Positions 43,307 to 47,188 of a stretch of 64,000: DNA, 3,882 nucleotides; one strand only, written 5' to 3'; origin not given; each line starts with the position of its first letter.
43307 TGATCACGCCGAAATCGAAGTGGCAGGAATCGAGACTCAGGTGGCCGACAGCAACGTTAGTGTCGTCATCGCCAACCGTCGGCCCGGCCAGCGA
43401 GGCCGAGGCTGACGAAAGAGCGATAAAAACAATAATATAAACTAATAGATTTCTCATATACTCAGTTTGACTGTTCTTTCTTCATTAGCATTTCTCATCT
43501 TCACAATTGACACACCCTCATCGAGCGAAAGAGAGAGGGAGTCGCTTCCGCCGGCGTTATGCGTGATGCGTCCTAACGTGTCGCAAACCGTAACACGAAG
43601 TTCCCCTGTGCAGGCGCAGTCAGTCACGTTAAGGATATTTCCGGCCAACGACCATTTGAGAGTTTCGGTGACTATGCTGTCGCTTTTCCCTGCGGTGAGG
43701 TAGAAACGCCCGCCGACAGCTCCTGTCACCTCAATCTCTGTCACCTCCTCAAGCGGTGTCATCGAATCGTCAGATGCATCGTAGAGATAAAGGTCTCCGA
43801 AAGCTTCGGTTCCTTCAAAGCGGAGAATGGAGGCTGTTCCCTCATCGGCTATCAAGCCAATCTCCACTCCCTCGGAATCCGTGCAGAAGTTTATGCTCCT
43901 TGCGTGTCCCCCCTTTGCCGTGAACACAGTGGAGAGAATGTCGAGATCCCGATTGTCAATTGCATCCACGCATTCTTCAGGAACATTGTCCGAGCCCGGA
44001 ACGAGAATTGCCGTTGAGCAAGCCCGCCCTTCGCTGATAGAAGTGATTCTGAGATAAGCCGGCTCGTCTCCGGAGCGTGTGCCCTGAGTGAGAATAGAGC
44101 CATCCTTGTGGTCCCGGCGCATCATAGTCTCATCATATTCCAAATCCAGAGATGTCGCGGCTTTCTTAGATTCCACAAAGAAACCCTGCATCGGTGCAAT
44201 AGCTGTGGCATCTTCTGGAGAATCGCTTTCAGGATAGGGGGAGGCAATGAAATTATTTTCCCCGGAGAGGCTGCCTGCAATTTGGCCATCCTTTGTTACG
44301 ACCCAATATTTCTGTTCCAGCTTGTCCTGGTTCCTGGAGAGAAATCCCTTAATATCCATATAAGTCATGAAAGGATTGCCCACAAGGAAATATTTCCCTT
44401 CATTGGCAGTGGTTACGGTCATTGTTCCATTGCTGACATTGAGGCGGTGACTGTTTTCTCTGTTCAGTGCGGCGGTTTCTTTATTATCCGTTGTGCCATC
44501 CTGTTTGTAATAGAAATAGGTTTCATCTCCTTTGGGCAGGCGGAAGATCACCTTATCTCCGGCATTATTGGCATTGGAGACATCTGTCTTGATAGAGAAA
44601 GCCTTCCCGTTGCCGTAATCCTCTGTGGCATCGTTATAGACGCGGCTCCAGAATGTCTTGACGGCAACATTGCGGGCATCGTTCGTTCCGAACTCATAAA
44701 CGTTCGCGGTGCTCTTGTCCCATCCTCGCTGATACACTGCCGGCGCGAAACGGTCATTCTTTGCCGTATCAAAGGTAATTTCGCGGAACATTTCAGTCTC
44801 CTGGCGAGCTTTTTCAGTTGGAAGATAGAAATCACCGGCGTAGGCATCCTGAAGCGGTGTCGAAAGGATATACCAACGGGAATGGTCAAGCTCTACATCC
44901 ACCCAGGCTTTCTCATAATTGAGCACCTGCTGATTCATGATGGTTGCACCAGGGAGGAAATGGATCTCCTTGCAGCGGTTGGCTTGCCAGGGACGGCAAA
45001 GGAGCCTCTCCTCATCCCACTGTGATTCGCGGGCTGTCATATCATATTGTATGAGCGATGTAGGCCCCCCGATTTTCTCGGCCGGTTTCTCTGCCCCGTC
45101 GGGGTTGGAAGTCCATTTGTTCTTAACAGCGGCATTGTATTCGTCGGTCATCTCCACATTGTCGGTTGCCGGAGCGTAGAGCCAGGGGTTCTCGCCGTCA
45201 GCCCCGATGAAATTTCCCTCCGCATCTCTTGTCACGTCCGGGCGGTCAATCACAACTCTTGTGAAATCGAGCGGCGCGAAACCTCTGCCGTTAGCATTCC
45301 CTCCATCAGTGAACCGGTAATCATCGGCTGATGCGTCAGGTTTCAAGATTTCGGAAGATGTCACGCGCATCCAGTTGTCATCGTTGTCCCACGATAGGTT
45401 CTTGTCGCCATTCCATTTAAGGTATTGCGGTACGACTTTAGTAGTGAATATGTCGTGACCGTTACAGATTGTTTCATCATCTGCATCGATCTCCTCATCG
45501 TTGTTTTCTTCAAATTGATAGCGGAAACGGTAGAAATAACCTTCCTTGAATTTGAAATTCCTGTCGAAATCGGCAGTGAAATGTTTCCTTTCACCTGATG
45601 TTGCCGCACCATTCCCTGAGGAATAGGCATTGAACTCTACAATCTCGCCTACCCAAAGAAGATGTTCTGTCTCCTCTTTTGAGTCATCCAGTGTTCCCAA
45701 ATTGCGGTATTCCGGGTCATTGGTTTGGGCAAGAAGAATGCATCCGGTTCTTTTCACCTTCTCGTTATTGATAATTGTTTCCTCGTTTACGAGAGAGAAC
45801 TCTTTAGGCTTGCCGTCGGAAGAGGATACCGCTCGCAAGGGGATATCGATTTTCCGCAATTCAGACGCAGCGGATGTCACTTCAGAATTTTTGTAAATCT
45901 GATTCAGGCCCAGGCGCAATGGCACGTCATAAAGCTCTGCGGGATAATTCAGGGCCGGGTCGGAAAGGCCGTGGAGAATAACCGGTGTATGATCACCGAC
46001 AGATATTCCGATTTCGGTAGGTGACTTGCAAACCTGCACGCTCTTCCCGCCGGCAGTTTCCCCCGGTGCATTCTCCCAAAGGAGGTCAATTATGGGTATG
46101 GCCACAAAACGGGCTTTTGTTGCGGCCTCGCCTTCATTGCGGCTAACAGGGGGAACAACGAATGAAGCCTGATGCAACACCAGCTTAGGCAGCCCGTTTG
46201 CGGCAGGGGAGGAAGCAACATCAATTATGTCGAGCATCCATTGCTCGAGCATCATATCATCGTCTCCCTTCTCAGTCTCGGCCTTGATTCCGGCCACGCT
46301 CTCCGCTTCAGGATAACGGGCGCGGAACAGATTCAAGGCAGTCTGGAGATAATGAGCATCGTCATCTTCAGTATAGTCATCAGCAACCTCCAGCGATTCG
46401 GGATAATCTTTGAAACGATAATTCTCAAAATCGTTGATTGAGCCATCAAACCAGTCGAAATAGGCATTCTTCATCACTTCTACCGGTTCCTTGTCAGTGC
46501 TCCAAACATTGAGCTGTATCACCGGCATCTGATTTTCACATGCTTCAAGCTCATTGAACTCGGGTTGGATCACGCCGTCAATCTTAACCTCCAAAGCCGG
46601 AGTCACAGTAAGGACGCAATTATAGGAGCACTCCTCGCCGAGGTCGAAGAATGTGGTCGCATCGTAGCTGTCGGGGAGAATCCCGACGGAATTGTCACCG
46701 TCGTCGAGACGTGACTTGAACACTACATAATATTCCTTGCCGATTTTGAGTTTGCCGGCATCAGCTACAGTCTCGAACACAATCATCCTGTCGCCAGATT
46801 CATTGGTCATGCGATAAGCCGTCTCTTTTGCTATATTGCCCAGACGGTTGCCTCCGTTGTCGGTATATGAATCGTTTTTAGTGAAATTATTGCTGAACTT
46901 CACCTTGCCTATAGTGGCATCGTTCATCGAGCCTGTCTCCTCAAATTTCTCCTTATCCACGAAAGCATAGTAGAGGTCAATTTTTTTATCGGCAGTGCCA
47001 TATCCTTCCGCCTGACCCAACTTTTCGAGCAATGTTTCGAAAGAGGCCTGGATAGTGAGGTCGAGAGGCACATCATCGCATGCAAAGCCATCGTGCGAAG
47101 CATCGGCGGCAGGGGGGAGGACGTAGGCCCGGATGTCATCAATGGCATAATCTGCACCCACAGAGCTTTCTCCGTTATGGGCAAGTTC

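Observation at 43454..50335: Giant 2,293-aa protein that is largely domain-orphan, with a GLUG-like N-terminal region and a T9SS-like tail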

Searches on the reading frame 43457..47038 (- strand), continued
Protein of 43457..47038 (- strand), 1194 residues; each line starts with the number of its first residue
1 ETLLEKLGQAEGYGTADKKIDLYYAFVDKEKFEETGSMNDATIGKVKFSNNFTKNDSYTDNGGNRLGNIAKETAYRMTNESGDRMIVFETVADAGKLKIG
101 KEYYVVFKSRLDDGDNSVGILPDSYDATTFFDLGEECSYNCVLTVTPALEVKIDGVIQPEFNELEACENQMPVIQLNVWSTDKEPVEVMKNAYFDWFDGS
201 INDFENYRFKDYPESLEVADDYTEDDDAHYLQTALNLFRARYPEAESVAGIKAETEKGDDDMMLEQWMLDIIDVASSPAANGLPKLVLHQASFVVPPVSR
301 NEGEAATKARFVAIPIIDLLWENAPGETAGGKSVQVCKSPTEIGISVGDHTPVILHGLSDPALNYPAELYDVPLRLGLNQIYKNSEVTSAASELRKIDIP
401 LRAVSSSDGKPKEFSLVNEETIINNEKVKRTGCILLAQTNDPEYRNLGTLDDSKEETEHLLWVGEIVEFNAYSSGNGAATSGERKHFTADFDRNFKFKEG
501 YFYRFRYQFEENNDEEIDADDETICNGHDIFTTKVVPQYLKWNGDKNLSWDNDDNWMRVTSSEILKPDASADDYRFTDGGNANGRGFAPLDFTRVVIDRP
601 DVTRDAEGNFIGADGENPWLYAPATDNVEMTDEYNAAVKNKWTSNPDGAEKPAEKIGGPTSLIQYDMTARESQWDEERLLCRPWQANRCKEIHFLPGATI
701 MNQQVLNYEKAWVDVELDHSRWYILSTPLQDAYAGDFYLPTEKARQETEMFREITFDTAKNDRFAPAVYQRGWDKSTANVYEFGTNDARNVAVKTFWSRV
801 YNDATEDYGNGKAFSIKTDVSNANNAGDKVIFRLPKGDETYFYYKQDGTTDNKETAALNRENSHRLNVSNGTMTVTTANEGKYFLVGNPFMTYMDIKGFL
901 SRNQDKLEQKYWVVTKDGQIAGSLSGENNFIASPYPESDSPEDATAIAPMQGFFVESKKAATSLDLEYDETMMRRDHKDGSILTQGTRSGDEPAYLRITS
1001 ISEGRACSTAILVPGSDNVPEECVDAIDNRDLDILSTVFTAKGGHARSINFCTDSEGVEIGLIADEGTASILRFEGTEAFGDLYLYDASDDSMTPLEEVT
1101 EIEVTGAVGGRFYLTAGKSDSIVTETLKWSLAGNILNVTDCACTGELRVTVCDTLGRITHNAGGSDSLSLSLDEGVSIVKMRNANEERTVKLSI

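Call 83: search_protein_families(library=pfam, proteins=[P0353, P0364, P0365, P0094], max_evalue=0.01)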
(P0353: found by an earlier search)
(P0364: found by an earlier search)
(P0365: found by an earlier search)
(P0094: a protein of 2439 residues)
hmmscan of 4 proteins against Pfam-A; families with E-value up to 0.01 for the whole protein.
P0353 (1942 aa): 1 family
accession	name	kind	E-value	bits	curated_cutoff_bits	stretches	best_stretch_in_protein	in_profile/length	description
PF18962.6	Por_Secre_tail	-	0.00038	21.1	27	1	1882-1941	9-75/75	Secretion system C-terminal sorting domain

P0364 (1966 aa): 2 families
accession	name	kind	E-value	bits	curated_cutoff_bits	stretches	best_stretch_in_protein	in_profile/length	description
PF00754.31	F5_F8_type_C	-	2.2e-08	34.7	28.2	1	48-154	5-114/127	F5/8 type C domain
PF22633.2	F5_F8_type_C_2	-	6.7e-06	27.1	27.8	1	59-149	2-90/91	NedA-like, galactose-binding domain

P0365 (1842 aa): 0 families

P0094 (2439 aa): 1 family
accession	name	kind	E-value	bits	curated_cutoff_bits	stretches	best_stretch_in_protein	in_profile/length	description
PF18962.6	Por_Secre_tail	-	0.00053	20.7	27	0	2384-2437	15-73/75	Secretion system C-terminal sorting domain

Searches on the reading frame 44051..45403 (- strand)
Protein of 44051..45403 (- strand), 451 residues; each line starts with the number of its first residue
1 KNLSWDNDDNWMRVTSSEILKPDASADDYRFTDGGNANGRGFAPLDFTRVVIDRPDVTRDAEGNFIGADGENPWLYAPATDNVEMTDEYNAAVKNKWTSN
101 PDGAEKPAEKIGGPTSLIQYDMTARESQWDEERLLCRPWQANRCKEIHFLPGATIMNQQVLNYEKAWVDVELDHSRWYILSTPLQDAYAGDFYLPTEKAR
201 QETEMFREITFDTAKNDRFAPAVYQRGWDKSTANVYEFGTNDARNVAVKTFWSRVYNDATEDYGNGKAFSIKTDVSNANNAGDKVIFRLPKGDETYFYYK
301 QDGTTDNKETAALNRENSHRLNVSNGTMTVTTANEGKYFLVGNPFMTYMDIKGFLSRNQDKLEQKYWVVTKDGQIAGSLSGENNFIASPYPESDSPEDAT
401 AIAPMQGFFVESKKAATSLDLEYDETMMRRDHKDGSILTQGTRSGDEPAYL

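Call 49: search_protein_families(library=pfam, proteins=[window:44051-45403:-], max_evalue=10)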
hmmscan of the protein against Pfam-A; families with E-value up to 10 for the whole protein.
window:44051-45403:- (451 aa): 0 families

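Call 75: find_homologous_proteins(query=A6, max_evalue=0.001)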
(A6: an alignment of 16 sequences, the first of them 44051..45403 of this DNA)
Query A6 (16 sequences) (451 aa, profile of the alignment): 118 proteins with E <= 0.001 among 5297 candidates.
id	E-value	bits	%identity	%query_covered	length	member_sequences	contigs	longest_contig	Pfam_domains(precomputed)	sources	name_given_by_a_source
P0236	6.7e-147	508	44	94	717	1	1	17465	-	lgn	-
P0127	5.2e-145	502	47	98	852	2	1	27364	-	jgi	-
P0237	1.4e-142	494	44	97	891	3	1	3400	PF18962.8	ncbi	ncbi:MAG: T9SS type A sorting domain-containing protein, partial [Candidatus Limisoma sp.]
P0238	1.2e-131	458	35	92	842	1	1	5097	-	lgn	-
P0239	4.6e-131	456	35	92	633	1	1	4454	-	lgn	-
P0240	6.0e-131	455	38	99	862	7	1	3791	-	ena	-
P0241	3.4e-129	450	31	92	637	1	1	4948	-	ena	-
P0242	4.2e-129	449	34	92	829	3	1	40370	-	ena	-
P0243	1.2e-128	448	34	92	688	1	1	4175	-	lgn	-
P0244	1.4e-128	448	34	99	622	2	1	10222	-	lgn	-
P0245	3.4e-128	446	34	92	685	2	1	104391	-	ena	-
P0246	3.7e-128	446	34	92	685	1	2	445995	-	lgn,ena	-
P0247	9.7e-128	445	34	99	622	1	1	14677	-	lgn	-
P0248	2.7e-127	443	33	90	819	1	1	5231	-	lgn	-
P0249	3.0e-127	443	34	98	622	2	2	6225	-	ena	-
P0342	2.8e-6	45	31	23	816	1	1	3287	PF18962.8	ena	-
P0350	2.4e-4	38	30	21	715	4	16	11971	PF18962.8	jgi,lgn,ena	-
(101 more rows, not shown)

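Call 83: search_protein_families(library=pfam, proteins=[P0342, P0350], max_evalue=0.01)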
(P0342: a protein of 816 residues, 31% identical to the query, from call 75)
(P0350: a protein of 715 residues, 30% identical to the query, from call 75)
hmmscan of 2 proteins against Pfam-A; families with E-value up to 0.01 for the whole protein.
P0342 (816 aa): 1 family
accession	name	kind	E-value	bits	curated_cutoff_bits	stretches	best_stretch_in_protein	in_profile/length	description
PF18962.6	Por_Secre_tail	-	4.4e-07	30.5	27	1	762-814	21-74/75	Secretion system C-terminal sorting domain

P0350 (715 aa): 2 families
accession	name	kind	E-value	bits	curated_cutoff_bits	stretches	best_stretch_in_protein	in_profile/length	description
PF18962.6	Por_Secre_tail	-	3e-08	34.3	27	1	651-714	11-75/75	Secretion system C-terminal sorting domain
PF12951.13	PATR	-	0.0025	18.2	27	1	179-205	5-30/30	Passenger-associated-transport-repeat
